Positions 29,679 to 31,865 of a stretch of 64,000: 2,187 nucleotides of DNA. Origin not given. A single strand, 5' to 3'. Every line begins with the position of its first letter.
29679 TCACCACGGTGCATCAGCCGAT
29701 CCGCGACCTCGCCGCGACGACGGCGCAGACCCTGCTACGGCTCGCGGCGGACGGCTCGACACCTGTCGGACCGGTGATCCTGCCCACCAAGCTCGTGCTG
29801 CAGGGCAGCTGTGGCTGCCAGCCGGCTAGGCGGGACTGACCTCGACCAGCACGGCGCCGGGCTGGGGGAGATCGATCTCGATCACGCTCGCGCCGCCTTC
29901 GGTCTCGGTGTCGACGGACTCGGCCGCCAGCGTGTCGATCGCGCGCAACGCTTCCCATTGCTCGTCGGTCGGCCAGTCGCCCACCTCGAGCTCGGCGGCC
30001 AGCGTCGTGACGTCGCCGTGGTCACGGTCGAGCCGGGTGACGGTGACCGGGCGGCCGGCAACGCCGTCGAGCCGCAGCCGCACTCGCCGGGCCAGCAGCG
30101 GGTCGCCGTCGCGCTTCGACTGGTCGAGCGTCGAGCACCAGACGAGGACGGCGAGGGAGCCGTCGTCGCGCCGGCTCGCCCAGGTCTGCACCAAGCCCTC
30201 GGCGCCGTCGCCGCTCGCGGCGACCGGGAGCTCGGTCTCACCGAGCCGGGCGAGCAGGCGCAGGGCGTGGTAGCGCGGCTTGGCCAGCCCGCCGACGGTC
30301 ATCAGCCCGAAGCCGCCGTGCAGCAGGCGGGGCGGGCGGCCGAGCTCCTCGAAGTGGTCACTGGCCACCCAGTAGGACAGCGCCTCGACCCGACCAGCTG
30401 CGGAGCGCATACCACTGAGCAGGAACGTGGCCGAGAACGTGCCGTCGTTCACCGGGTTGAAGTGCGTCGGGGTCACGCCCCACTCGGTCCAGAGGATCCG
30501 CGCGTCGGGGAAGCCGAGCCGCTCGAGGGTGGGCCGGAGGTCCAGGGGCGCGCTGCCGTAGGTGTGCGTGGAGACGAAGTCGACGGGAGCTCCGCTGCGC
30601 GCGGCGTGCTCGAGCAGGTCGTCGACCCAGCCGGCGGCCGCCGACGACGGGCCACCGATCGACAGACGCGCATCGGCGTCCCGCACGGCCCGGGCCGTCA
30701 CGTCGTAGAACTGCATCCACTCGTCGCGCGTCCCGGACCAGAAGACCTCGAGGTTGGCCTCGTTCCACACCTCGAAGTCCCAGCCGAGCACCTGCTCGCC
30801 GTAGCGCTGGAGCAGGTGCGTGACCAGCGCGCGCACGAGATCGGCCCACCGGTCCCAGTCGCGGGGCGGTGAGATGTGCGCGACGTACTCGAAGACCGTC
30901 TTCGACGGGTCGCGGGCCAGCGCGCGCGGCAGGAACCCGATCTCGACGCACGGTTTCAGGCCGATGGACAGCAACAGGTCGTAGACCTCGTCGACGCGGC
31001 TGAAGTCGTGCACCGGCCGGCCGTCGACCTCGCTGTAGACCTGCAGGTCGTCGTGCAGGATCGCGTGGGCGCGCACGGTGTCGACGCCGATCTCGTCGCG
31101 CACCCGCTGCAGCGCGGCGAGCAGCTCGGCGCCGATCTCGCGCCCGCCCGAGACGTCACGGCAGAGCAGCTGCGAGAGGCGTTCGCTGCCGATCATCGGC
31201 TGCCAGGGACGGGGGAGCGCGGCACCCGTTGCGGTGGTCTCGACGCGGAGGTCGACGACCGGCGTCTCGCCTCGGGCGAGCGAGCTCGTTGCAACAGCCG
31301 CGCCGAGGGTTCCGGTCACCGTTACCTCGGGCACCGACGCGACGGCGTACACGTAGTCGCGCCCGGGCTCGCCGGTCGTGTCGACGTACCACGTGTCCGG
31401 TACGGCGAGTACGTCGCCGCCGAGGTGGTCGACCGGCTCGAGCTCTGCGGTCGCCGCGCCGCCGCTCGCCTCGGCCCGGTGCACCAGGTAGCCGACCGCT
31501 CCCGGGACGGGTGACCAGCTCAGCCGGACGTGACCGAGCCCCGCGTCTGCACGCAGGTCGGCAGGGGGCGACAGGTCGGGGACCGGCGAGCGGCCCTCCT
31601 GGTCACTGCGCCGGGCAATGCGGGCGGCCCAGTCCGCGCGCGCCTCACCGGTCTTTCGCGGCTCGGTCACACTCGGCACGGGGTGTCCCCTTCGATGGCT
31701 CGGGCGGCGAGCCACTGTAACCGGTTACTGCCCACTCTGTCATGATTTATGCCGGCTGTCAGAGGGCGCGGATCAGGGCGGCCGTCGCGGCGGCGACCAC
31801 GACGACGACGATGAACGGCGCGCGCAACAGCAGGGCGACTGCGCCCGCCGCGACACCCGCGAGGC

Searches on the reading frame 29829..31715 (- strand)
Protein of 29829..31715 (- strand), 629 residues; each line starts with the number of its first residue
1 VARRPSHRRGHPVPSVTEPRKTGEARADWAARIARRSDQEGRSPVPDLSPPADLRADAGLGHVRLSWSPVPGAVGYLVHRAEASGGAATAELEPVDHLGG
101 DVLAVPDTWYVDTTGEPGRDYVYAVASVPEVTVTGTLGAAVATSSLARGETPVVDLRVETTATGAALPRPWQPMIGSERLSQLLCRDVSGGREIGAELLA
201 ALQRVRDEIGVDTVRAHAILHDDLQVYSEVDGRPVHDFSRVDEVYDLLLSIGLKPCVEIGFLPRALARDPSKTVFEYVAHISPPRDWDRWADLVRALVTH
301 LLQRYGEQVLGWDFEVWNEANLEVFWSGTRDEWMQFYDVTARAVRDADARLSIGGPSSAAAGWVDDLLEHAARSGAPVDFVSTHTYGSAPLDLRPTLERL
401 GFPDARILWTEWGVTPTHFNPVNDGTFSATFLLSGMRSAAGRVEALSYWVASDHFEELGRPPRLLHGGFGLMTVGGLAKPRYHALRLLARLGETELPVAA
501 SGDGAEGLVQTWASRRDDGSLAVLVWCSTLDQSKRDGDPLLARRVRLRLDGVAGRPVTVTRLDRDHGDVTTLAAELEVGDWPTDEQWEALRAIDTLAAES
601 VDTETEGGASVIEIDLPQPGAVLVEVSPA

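Call 80: search_protein_families(library=pfam, proteins=[window:29829-31715:-], max_evalue=0.00001)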
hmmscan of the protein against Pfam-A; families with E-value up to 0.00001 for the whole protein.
window:29829-31715:- (629 aa): 1 family
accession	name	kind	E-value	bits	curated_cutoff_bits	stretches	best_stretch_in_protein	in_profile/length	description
PF01229.23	Glyco_hydro_39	-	1.2e-75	255.6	26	1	157-603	4-465/472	Glycosyl hydrolases family 39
